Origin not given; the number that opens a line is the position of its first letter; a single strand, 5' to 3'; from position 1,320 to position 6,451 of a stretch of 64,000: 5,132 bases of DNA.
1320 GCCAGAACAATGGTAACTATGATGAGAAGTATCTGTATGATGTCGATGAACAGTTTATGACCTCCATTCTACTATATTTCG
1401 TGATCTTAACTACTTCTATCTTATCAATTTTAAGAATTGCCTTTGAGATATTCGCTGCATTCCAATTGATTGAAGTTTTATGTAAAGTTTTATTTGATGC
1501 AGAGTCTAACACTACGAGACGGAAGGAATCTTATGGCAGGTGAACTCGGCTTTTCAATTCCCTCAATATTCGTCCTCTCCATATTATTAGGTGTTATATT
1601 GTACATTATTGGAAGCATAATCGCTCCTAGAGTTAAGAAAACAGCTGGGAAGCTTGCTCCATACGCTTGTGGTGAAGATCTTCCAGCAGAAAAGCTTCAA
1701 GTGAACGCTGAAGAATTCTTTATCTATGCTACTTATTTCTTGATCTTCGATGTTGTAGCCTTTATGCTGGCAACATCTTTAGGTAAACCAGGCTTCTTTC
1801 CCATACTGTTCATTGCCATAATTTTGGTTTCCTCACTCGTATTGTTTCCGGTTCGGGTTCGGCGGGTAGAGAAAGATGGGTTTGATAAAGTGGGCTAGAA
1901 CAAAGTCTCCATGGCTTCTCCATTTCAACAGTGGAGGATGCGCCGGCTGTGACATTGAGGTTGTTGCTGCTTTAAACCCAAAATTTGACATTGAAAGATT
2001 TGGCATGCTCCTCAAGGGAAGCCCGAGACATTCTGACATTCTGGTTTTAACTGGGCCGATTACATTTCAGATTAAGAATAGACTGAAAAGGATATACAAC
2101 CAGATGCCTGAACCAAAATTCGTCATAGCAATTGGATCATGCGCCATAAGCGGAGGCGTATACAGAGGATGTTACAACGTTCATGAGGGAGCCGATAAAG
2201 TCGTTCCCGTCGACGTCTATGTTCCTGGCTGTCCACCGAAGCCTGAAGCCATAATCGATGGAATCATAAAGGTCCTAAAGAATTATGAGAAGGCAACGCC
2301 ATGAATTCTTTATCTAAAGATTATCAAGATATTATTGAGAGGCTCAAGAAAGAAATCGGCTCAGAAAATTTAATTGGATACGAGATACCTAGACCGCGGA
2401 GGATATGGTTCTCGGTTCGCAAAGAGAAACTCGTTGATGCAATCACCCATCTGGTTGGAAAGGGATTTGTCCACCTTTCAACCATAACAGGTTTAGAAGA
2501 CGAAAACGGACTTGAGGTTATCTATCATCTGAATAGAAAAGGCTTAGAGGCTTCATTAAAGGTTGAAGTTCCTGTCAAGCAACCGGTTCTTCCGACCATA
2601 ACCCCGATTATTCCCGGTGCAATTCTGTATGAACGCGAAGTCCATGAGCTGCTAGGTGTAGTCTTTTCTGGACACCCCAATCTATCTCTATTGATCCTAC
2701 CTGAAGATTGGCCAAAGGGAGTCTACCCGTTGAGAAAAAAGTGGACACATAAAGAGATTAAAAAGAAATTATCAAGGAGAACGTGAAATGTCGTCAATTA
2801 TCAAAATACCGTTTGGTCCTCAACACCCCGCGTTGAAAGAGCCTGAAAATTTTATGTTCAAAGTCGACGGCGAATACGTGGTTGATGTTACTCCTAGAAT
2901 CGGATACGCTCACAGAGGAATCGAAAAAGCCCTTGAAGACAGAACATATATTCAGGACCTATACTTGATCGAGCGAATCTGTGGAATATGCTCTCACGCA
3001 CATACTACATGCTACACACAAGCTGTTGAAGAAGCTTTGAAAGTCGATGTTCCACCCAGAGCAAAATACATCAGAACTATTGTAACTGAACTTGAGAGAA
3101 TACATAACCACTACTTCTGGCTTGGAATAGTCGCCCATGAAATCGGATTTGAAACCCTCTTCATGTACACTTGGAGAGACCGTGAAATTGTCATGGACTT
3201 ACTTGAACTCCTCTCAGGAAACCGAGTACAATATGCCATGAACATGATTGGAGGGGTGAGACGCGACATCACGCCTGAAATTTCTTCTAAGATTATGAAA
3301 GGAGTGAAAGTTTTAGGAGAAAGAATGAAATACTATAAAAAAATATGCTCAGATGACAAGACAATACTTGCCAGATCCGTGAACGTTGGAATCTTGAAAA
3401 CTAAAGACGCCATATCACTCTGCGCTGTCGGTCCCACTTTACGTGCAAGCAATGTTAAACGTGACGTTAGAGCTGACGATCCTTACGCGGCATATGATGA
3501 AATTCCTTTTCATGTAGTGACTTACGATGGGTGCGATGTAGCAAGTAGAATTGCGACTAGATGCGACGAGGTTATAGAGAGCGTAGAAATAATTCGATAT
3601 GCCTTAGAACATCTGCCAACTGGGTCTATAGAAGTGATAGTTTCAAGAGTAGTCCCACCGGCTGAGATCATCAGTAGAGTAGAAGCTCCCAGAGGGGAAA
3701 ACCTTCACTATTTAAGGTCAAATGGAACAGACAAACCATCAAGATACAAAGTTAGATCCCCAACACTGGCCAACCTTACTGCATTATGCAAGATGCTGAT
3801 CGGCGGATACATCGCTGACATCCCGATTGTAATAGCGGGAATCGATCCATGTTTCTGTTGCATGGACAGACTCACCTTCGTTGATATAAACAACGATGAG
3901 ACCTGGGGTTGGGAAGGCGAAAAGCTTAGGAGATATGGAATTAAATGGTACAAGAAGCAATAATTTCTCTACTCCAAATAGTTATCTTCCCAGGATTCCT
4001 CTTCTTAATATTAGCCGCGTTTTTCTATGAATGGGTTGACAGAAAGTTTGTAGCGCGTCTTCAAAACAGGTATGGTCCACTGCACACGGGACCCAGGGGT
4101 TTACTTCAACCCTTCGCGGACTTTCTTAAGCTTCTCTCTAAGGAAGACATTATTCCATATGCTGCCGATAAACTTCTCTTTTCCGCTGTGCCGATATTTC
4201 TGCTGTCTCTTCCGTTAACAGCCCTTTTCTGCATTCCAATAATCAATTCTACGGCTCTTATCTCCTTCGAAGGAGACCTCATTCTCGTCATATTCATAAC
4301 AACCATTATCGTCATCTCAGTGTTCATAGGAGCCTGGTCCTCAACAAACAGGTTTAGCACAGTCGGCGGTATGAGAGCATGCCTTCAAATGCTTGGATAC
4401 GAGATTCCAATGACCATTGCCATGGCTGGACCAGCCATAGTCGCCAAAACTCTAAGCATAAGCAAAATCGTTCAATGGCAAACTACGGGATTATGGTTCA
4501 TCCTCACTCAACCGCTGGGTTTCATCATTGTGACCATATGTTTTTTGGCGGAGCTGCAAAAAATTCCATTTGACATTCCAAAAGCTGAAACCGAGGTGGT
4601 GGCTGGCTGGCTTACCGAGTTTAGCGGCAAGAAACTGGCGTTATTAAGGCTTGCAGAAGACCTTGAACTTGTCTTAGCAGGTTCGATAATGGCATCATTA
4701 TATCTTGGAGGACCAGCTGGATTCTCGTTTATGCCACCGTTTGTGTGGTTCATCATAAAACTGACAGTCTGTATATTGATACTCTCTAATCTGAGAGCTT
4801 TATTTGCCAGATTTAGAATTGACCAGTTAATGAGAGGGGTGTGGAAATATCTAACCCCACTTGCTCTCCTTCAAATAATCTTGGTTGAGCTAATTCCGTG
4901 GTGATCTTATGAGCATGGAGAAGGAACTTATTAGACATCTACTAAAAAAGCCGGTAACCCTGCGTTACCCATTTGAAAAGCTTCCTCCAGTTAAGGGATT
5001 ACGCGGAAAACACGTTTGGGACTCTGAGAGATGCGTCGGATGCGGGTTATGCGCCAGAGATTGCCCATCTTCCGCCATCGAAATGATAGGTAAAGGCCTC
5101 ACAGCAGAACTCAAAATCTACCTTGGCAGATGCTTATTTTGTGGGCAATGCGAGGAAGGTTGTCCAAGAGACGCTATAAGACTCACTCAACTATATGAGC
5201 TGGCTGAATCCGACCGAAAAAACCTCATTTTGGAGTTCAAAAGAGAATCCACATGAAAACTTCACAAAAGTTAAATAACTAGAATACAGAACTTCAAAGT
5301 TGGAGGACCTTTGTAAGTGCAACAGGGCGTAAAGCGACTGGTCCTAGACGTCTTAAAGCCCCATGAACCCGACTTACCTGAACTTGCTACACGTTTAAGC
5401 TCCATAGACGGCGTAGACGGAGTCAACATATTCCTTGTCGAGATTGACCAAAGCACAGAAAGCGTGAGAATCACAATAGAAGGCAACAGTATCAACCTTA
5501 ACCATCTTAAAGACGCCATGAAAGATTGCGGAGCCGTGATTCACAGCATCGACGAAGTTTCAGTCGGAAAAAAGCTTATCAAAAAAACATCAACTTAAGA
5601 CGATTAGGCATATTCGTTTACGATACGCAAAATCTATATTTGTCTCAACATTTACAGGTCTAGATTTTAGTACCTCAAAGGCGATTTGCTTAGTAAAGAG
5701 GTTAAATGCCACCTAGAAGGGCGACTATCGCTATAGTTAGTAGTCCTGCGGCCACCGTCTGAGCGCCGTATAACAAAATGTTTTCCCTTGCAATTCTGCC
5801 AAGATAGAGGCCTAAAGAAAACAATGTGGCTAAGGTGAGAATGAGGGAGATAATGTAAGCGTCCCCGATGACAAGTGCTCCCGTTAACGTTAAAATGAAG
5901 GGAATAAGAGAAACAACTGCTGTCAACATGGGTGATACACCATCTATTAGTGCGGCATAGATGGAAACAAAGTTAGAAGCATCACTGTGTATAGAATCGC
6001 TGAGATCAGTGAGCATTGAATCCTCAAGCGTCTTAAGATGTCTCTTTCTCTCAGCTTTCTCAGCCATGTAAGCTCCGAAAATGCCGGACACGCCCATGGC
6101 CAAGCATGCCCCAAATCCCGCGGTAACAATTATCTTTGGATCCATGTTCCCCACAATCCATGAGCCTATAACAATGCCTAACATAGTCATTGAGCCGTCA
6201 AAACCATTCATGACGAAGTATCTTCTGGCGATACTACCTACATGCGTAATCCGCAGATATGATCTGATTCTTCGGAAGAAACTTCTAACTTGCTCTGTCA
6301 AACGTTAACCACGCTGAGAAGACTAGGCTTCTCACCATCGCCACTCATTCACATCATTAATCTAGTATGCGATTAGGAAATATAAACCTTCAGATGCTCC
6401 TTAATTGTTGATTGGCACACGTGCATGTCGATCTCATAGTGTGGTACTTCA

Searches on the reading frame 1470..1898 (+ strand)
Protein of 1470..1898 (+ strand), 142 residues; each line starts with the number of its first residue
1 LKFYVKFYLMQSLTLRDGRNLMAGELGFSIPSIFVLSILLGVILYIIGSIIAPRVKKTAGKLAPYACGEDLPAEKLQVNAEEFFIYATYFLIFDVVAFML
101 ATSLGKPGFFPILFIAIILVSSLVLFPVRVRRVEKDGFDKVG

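Call 7: search_protein_families(library=pfam, max_evalue=0.00001, proteins=[window:1470-1898:+])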
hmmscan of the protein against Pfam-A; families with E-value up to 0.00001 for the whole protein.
window:1470-1898:+ (142 aa): 1 family
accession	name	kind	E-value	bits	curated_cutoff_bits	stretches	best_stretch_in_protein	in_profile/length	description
PF00507.24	Oxidored_q4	-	1.2e-07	32.3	23.3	1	42-123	2-88/99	NADH-ubiquinone/plastoquinone oxidoreductase, chain 3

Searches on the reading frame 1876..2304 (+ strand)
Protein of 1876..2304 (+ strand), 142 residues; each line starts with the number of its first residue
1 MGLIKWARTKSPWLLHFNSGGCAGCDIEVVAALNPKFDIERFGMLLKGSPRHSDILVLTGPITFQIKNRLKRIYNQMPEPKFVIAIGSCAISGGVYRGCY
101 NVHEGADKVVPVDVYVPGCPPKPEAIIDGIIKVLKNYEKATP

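Call 7: search_protein_families(library=pfam, max_evalue=0.00001, proteins=[window:1876-2304:+])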
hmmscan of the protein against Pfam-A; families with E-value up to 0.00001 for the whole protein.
window:1876-2304:+ (142 aa): 1 family
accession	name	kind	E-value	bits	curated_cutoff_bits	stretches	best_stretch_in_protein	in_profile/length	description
PF01058.29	Oxidored_q6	-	2.5e-33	115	27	1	22-132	1-127/128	NADH ubiquinone oxidoreductase, 20 Kd subunit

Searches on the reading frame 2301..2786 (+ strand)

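Call 7: search_protein_families(library=pfam, max_evalue=0.00001, proteins=[window:2301-2786:+])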
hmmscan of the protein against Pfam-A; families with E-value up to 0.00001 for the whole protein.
window:2301-2786:+ (161 aa): 1 family
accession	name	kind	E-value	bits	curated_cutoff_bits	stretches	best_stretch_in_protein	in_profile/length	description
PF00329.25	Complex1_30kDa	-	4e-28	98.9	22.5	1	38-150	2-120/124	Respiratory-chain NADH dehydrogenase, 30 Kd subunit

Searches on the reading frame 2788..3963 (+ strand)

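Call 7: search_protein_families(library=pfam, max_evalue=0.00001, proteins=[window:2788-3963:+])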
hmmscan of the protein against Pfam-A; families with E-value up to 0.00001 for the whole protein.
window:2788-3963:+ (391 aa): 2 families
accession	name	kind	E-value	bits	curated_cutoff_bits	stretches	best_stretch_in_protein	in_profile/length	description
PF00346.24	Complex1_49kDa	-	1.3e-67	228.2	24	2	119-291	2-174/271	Respiratory-chain NADH dehydrogenase, 49 Kd subunit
PF00374.24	NiFeSe_Hases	-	4e-15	56.2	25.8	1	43-110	1-68/508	Nickel-dependent hydrogenase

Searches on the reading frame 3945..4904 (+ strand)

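Call 7: search_protein_families(library=pfam, max_evalue=0.00001, proteins=[window:3945-4904:+])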
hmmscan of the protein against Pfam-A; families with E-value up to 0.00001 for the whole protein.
window:3945-4904:+ (319 aa): 1 family
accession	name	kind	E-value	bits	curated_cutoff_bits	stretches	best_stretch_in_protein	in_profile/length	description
PF00146.26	NADHdh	-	1.7e-92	310.4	27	1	19-314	8-297/298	NADH dehydrogenase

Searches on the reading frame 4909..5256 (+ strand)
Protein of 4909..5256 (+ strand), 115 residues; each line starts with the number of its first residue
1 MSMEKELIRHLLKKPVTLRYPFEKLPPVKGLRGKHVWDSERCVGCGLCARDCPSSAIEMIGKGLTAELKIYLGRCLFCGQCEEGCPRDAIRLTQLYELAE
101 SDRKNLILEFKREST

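Call 7: search_protein_families(library=pfam, max_evalue=0.00001, proteins=[window:4909-5256:+])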
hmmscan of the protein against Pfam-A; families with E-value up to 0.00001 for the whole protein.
window:4909-5256:+ (115 aa): 9 families
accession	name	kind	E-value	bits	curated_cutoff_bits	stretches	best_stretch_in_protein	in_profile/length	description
PF00037.32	Fer4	-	3.3e-15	55.6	21.1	2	36-58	2-24/24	4Fe-4S binding domain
PF12838.12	Fer4_7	-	8.3e-11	42.6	27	1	41-89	1-52/52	4Fe-4S dicluster domain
PF13187.11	Fer4_9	-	1.7e-10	41.2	27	1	41-90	1-52/52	4Fe-4S dicluster domain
PF14697.11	Fer4_21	-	2.3e-09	37.7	35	1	38-92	4-59/59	4Fe-4S dicluster domain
PF12837.12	Fer4_6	-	3.2e-09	36.7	25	1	36-57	3-24/24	4Fe-4S binding domain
PF13484.11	Fer4_16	-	2.7e-08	34.9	30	0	41-60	1-20/66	4Fe-4S double cluster binding domain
PF13237.11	Fer4_10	-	3.1e-08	33.9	25.5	1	37-86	4-53/53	4Fe-4S dicluster domain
PF12797.12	Fer4_2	-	2.4e-07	30.7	24.5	0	34-54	2-22/22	4Fe-4S binding domain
PF25160.1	LdpA_Fe-S-bd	-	3.3e-07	30.4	27.6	0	21-60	8-46/49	LdpA Fe-S cluster-binding domain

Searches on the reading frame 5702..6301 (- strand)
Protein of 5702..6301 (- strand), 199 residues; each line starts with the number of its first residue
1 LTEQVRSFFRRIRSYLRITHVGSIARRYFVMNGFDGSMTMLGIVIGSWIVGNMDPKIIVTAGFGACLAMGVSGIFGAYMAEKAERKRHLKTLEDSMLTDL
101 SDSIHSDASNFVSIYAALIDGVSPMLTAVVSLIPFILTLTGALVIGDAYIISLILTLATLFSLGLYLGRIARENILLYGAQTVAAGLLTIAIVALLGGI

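Call 7: search_protein_families(library=pfam, max_evalue=0.00001, proteins=[window:5702-6301:-])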
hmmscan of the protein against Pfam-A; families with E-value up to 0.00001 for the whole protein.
window:5702-6301:- (199 aa): 1 family
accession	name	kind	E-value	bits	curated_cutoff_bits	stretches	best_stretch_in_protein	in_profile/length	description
PF01988.24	VIT1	-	4.7e-13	49.9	28.1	2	27-91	2-66/214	VIT family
